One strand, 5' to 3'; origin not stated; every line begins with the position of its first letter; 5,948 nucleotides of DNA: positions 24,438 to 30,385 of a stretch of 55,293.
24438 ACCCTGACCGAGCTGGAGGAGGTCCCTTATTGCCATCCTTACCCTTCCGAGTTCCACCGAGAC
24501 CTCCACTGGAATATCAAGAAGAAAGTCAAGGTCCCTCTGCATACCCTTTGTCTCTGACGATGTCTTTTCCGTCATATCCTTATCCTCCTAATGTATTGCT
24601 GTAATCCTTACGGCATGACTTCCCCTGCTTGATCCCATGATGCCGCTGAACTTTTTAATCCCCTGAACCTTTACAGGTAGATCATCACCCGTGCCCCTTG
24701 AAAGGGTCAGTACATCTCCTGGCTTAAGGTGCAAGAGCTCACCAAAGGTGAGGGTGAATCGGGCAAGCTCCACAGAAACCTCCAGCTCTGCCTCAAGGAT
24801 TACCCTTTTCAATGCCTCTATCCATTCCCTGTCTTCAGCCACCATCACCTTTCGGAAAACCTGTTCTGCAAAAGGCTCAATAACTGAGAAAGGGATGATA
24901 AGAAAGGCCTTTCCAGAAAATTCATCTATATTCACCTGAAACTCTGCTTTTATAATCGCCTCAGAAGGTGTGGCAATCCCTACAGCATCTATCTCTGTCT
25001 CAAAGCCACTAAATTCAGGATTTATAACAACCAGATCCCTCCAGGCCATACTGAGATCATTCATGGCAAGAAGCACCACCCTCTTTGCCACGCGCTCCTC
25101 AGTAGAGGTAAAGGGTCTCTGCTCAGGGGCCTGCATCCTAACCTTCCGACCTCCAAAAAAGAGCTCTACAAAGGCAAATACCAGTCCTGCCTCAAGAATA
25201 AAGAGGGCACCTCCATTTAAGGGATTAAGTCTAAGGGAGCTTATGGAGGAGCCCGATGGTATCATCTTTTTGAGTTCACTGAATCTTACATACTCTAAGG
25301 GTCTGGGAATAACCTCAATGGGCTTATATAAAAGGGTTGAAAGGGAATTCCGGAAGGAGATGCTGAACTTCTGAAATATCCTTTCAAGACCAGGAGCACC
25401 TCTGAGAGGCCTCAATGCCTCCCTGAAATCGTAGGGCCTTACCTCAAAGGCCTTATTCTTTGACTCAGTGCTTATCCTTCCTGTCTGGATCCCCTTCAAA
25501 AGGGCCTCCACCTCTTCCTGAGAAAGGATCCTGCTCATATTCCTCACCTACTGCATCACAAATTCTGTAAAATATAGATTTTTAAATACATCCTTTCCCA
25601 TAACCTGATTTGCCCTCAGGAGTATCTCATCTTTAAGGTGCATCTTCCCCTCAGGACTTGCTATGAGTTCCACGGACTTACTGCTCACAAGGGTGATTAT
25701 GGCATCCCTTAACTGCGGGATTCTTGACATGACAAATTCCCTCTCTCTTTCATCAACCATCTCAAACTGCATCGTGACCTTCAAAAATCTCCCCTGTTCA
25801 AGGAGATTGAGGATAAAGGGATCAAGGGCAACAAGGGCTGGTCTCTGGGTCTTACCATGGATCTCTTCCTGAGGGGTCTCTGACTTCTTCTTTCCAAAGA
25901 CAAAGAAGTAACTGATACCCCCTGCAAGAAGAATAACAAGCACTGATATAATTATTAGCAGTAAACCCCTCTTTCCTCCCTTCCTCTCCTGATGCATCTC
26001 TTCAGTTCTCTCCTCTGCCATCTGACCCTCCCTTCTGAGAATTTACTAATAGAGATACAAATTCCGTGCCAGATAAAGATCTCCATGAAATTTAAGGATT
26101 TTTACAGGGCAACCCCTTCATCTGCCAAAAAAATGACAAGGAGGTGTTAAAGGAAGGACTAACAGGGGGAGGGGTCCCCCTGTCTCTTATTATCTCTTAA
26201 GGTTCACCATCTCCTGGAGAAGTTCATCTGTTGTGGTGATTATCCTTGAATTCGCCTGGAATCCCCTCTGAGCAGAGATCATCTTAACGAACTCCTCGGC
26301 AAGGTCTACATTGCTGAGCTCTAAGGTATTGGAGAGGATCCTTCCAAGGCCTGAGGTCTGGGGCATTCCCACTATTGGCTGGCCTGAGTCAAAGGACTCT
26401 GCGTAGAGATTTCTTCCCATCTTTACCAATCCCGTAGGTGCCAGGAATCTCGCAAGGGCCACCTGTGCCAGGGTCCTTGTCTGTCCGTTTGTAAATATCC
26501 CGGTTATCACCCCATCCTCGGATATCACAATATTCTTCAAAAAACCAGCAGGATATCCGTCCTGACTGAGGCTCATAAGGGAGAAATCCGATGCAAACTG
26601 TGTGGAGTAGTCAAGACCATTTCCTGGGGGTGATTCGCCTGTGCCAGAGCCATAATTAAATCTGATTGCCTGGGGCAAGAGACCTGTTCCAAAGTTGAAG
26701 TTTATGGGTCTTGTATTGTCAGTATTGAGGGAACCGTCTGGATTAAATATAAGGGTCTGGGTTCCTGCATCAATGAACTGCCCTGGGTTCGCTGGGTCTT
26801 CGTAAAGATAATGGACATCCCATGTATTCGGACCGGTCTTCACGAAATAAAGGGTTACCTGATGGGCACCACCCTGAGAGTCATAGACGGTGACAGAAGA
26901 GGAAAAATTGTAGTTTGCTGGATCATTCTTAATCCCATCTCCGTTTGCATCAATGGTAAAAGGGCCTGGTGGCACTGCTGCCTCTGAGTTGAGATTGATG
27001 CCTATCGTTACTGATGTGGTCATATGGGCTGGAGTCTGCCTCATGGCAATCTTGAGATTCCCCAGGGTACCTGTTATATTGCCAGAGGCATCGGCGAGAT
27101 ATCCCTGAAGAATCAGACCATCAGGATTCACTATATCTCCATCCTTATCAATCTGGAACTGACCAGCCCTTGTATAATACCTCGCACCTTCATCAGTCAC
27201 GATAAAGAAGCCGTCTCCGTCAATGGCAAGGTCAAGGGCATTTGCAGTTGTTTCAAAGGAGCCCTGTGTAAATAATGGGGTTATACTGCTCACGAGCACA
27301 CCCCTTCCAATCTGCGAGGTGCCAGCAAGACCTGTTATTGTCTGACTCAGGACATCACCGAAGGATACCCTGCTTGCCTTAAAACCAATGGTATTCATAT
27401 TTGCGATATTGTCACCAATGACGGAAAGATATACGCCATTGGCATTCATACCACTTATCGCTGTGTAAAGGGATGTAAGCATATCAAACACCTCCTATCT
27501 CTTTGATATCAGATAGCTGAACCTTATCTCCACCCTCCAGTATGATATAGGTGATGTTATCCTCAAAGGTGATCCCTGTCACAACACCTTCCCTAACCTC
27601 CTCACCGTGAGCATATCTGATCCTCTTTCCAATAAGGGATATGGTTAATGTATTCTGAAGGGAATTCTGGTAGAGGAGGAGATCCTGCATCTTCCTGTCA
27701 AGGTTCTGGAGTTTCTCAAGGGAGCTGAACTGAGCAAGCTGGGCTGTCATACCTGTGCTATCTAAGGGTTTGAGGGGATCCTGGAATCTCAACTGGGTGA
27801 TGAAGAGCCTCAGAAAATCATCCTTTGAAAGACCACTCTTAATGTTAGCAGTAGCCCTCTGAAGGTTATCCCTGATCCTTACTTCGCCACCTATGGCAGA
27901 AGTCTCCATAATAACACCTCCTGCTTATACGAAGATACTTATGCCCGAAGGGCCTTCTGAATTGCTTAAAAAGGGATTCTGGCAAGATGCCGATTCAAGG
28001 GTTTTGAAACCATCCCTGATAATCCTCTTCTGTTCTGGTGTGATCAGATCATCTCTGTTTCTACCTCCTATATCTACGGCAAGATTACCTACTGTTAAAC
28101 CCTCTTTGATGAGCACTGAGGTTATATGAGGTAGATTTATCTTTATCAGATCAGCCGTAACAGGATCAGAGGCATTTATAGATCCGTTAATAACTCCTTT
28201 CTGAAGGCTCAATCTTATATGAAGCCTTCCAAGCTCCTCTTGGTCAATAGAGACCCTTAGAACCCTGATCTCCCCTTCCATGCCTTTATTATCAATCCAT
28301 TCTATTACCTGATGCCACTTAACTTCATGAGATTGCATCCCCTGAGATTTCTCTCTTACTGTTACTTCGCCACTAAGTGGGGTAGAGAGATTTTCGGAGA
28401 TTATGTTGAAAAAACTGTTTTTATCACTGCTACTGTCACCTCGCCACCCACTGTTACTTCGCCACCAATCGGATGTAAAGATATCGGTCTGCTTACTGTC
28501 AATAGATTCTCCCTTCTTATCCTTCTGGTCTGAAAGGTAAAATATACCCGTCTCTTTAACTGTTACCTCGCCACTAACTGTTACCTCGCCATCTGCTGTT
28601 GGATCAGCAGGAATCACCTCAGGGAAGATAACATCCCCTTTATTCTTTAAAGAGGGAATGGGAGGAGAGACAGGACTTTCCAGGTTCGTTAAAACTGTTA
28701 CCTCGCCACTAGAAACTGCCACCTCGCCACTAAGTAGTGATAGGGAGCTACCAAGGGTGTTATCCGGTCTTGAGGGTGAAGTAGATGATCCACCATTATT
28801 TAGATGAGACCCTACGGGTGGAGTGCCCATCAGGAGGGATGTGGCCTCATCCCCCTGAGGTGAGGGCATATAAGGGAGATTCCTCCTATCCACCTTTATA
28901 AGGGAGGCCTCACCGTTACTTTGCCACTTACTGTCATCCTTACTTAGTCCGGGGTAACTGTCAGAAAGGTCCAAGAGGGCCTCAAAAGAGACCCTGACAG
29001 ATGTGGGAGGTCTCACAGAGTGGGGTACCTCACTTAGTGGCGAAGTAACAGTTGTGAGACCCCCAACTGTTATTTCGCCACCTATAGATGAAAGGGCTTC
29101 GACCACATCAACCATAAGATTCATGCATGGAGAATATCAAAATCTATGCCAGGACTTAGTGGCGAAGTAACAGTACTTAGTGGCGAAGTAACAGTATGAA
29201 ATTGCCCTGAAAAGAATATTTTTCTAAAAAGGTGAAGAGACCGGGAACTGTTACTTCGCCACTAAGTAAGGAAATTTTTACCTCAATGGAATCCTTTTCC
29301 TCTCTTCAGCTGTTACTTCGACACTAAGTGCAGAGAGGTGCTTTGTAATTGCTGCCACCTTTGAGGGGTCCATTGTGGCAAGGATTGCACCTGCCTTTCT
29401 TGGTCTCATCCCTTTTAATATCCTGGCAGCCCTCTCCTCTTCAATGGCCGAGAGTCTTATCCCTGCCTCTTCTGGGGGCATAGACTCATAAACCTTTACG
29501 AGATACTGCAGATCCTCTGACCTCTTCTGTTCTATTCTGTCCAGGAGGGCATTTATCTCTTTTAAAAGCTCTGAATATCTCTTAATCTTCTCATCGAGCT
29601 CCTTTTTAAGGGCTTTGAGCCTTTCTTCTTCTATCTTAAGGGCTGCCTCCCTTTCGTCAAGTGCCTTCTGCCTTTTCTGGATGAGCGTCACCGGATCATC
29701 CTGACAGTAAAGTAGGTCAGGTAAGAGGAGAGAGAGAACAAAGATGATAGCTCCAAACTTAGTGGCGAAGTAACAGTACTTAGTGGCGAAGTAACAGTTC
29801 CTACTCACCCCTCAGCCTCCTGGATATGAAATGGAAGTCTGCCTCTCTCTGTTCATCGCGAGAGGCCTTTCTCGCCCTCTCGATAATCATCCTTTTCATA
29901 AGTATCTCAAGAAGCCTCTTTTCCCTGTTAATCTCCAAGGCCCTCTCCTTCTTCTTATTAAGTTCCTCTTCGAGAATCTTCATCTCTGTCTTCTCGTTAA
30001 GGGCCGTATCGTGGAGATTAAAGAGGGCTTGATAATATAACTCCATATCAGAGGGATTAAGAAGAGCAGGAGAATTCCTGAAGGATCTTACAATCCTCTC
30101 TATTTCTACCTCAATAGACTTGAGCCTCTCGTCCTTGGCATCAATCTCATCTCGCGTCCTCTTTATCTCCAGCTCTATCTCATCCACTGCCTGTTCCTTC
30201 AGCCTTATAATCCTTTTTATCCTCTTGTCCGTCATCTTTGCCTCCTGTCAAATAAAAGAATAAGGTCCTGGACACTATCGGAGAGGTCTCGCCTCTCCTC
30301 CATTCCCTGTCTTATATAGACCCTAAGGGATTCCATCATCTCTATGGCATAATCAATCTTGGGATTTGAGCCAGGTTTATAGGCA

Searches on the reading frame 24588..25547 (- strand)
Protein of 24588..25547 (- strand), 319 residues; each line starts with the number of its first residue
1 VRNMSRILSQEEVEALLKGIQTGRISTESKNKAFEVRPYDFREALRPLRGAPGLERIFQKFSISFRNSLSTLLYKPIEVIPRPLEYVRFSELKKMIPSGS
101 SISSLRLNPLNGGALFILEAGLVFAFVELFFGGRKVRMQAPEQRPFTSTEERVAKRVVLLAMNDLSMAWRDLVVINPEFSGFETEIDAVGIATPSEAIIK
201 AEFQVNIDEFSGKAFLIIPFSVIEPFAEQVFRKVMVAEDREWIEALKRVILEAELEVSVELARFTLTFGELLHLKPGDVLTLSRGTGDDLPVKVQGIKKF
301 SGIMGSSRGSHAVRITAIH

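Call 11: search_protein_families(library=pfam, proteins=[window:24588-25547:-])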
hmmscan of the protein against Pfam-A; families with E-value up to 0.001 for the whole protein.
window:24588-25547:- (319 aa): 2 families
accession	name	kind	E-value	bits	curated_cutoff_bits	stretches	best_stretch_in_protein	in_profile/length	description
PF02154.20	FliM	-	9.4e-35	120.7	27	1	41-228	3-190/192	Flagellar motor switch protein FliM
PF01052.25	FliMN_C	-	6e-20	71.4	23.8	1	250-318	3-71/73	Type III flagellar switch regulator (C-ring) FliN C-term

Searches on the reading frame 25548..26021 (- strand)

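Call 11: search_protein_families(library=pfam, proteins=[window:25548-26021:-])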
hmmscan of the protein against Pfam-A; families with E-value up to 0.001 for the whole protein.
window:25548-26021:- (157 aa): 1 family
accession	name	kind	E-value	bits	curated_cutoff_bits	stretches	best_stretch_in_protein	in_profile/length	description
PF03748.19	FliL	-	7.7e-23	81.4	24.6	1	64-157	2-103/103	Flagellar basal body-associated protein FliL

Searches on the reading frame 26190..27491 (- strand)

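Call 46: search_protein_families(library=pfam, proteins=[window:26190-27491:-])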
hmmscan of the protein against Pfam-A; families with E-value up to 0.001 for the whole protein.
window:26190-27491:- (433 aa): 4 families
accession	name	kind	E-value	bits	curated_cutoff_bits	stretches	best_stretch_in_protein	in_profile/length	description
PF07559.19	FlgE_D2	-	1.1e-23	84.8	22.7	1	188-313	14-142/142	Flagellar basal body protein FlaE D2 domain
PF06429.18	Flg_bbr_C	-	5.8e-17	61.4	23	1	388-431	3-46/46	Flagellar basal body rod FlgEFG protein C-terminal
PF22692.1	LlgE_F_G_D1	-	3.6e-14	53.1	27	1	89-163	1-56/64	Flagellar hook protein FlgE/F/G D1 domain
PF00460.25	Flg_bb_rod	-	4.4e-09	36.6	20.7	1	8-38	1-31/31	Flagella basal body rod protein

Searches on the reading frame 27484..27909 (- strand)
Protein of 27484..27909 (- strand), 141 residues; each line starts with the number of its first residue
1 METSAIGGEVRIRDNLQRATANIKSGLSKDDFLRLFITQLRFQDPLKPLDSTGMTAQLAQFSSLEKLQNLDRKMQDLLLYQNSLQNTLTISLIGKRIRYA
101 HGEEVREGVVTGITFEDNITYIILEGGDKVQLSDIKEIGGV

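Call 46: search_protein_families(library=pfam, proteins=[window:27484-27909:-])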
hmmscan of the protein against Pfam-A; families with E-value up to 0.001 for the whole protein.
window:27484-27909:- (141 aa): 1 family
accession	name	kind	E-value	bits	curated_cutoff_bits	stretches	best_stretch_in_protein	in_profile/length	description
PF03963.19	FlgD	-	4.1e-20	72.2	27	1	17-75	16-74/75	Flagellar hook capping protein - N-terminal region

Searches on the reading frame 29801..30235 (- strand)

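Call 45: search_protein_families(library=pfam, proteins=[window:29801-30235:-])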
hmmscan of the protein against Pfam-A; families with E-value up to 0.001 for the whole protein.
window:29801-30235:- (144 aa): 1 family
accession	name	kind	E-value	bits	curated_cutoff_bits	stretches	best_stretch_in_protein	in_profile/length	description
PF02050.21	FliJ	-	3.8e-05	24.3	28.4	1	18-133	1-116/123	Flagellar FliJ protein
